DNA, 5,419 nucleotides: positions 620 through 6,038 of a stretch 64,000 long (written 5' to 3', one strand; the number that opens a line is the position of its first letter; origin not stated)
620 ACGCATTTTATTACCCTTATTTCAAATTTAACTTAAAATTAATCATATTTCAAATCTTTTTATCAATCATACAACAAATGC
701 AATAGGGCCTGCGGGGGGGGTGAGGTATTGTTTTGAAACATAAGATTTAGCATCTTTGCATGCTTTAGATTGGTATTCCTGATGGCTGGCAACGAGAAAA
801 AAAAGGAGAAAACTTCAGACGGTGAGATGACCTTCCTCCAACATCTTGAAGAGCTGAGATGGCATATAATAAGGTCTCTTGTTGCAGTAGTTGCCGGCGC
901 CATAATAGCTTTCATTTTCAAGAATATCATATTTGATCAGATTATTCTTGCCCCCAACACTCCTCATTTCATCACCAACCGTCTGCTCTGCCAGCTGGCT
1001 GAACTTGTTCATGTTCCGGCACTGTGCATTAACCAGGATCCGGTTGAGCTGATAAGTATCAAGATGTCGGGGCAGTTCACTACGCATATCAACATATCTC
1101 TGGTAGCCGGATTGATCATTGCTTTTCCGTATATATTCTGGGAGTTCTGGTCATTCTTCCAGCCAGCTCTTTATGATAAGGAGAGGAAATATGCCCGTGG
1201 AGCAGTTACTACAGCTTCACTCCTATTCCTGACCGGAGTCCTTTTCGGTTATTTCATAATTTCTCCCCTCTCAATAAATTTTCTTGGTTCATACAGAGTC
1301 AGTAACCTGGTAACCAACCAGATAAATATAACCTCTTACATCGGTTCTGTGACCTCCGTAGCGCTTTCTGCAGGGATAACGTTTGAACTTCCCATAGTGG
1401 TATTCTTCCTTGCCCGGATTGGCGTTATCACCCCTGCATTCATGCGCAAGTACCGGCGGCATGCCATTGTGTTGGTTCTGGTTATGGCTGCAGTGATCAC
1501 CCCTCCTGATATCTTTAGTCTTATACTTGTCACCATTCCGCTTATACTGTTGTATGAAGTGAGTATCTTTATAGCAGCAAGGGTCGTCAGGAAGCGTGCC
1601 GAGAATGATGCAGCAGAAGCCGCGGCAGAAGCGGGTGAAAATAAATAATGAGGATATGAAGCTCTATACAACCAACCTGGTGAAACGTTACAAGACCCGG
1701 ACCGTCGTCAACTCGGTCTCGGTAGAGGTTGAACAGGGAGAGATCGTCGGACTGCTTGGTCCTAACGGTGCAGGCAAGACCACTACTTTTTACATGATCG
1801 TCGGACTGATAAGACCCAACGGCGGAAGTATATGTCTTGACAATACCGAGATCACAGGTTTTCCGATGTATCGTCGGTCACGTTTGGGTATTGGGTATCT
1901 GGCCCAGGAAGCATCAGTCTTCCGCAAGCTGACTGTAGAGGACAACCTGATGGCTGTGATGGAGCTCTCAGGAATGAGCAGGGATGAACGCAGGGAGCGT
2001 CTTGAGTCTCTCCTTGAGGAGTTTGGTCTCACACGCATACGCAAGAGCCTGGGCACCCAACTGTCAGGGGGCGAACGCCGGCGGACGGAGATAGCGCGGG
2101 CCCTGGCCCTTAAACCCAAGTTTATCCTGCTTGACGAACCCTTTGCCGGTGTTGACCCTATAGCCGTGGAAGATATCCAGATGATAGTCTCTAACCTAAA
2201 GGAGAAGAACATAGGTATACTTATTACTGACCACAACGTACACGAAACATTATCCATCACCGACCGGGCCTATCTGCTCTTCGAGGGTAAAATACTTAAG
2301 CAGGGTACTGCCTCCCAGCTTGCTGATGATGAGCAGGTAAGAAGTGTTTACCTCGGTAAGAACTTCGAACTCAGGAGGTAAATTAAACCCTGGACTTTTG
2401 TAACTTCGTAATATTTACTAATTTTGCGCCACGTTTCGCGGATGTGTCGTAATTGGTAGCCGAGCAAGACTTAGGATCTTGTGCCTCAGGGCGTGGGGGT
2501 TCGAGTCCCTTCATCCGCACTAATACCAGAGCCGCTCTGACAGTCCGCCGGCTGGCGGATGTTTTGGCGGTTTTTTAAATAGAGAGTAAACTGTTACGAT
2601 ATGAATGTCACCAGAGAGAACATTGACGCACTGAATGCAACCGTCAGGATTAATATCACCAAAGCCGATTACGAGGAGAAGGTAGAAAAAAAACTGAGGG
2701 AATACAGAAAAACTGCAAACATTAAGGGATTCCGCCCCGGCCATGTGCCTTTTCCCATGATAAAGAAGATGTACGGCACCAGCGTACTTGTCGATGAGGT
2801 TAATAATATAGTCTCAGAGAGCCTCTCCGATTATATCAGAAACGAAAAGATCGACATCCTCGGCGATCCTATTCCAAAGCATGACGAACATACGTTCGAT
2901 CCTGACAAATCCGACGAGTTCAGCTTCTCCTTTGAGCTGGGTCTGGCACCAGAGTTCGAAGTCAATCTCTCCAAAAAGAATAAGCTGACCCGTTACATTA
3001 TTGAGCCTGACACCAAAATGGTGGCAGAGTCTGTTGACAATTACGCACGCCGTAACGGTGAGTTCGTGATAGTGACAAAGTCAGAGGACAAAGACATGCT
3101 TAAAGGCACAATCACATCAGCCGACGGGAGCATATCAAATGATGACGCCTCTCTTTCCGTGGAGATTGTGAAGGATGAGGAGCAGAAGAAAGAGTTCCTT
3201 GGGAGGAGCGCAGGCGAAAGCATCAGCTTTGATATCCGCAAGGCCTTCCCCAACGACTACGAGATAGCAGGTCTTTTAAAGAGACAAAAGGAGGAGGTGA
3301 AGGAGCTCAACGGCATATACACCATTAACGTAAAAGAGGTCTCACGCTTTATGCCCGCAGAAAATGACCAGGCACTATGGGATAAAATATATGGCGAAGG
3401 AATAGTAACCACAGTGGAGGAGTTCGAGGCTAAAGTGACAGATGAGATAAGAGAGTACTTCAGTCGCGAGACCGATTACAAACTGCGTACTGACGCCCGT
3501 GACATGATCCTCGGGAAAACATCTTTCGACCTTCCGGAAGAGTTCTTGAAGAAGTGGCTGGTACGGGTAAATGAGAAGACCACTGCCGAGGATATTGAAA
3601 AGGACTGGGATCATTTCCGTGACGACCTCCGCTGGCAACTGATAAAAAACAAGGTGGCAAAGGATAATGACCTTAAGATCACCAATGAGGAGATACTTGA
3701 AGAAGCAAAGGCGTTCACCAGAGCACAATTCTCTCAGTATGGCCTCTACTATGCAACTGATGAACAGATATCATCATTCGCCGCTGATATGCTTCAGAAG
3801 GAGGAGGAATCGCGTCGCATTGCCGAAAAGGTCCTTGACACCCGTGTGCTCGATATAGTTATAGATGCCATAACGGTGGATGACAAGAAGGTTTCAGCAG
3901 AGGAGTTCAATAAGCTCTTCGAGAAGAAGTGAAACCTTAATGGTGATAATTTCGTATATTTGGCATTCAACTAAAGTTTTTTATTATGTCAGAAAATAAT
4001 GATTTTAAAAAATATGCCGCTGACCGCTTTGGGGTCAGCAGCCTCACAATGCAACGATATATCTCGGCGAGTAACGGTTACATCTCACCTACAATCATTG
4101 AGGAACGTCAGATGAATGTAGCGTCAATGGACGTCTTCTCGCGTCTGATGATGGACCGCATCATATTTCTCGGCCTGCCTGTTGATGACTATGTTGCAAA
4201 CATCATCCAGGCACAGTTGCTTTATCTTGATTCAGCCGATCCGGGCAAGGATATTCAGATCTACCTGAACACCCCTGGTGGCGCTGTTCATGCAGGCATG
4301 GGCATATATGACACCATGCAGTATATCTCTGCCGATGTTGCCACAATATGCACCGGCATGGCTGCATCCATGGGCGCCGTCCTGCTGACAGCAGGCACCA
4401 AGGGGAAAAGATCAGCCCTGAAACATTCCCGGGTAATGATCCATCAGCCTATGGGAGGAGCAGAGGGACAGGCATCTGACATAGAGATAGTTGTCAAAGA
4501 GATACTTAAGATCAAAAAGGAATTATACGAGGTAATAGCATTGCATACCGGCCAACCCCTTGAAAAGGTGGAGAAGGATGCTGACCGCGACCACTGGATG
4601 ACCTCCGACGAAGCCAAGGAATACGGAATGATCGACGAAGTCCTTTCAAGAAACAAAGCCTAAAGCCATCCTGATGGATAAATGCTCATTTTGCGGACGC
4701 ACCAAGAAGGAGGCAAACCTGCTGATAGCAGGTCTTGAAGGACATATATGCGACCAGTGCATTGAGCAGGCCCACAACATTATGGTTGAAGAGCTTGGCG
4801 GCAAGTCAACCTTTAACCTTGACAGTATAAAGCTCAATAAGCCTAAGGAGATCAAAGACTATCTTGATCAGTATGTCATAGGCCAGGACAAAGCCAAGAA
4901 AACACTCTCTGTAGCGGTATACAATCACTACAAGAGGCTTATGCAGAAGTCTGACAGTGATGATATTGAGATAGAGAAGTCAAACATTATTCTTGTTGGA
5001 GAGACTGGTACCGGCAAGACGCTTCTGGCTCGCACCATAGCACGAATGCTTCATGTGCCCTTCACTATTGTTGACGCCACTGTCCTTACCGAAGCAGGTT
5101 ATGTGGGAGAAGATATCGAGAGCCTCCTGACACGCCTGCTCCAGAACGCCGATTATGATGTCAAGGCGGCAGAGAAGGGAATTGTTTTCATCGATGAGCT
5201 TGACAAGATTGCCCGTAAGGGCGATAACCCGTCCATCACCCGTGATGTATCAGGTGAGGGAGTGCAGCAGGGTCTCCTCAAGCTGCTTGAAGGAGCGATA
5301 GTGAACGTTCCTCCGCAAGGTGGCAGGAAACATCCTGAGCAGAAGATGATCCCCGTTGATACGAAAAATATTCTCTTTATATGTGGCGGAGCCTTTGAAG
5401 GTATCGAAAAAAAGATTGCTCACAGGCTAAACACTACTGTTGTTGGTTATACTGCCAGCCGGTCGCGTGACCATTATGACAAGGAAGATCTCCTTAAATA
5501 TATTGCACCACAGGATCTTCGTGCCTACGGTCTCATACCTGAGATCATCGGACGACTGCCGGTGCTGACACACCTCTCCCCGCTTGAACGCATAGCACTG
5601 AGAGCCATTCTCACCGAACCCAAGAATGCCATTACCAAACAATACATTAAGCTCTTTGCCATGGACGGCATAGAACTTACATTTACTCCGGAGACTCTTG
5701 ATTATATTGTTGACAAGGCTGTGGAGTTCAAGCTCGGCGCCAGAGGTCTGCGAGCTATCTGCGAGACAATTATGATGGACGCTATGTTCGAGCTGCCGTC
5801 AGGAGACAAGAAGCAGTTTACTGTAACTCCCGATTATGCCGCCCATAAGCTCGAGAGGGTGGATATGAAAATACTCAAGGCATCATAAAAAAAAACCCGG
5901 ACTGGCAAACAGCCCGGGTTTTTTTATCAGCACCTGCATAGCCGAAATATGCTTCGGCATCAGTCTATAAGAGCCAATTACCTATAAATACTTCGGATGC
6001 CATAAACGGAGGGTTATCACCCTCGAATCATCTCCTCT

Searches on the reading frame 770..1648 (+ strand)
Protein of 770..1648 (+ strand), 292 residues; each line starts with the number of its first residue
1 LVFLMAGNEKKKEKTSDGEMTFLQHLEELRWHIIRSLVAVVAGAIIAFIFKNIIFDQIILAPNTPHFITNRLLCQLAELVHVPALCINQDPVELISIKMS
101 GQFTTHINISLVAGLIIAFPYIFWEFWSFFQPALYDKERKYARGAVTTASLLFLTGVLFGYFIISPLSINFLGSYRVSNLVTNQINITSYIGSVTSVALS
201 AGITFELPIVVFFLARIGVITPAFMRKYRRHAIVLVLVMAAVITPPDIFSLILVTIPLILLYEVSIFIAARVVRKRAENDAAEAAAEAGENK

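Call 71: search_protein_families(library=pfam, proteins=[window:770-1648:+], max_evalue=0.00001)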
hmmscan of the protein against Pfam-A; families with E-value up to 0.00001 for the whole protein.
window:770-1648:+ (292 aa): 1 family
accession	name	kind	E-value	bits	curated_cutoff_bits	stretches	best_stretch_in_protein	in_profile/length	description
PF00902.23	TatC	-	1e-67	228.4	25.1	1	24-257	1-208/208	Sec-independent protein translocase protein (TatC)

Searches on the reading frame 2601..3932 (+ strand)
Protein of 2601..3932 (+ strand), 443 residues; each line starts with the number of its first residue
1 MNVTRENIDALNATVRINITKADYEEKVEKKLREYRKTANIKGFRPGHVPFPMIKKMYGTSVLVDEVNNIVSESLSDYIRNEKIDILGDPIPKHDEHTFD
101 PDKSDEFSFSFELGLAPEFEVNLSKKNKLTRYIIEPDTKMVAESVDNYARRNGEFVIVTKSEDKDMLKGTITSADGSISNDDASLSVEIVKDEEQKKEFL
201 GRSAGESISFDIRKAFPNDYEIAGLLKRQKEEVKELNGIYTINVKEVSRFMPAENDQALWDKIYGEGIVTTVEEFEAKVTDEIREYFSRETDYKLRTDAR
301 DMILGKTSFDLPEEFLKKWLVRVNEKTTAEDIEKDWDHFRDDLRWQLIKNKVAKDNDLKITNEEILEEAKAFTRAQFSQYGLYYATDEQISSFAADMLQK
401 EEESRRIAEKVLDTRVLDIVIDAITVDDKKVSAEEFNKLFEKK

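Call 71: search_protein_families(library=pfam, proteins=[window:2601-3932:+], max_evalue=0.00001)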
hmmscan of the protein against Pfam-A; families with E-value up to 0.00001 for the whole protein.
window:2601-3932:+ (443 aa): 2 families
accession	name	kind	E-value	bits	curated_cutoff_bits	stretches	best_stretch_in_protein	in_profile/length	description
PF05697.18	Trigger_N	-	4.7e-35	121.4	22.2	1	1-147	1-143/144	Bacterial trigger factor protein (TF)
PF05698.19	Trigger_C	-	3e-06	27.8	22.7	0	271-318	1-48/162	Bacterial trigger factor protein (TF) C-terminus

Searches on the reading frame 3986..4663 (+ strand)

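Call 71: search_protein_families(library=pfam, proteins=[window:3986-4663:+], max_evalue=0.00001)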
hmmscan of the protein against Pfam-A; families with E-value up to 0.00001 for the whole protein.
window:3986-4663:+ (225 aa): 1 family
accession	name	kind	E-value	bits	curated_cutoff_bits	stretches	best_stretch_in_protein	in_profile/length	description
PF00574.28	CLP_protease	-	1.1e-77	260.5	20.2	1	46-222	5-181/182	Clp protease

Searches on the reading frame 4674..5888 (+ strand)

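Call 71: search_protein_families(library=pfam, proteins=[window:4674-5888:+], max_evalue=0.00001)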
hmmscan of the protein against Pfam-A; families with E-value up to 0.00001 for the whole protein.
window:4674-5888:+ (404 aa): 8 families
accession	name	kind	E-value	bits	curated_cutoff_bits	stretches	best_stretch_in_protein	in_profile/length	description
PF07724.20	AAA_2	-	1.3e-30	107.1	27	1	102-297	3-165/166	AAA domain (Cdc48 subfamily)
PF06689.19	zf-C4_ClpX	-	8e-16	58.1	27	1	3-38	2-38/39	ClpX C4-type zinc finger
PF00004.35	AAA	-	1.7e-15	58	21.2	1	105-211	1-98/131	ATPase family associated with various cellular activities (AAA)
PF10431.15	ClpB_D2-small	-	7.5e-09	35.9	21.9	1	306-376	3-69/81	C-terminal, D2-small domain, of ClpB protein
PF00493.29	MCM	-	3.2e-07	30.2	23.3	1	58-182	16-136/224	MCM P-loop domain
PF07728.20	AAA_5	-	3.5e-07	30.8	22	1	104-181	1-80/139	AAA domain (dynein-related subfamily)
PF13401.12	AAA_22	-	3e-06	28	27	0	102-156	5-72/130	AAA domain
PF05496.18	RuvB_N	-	5e-06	26.8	27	0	64-182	6-99/159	Holliday junction DNA helicase RuvB P-loop domain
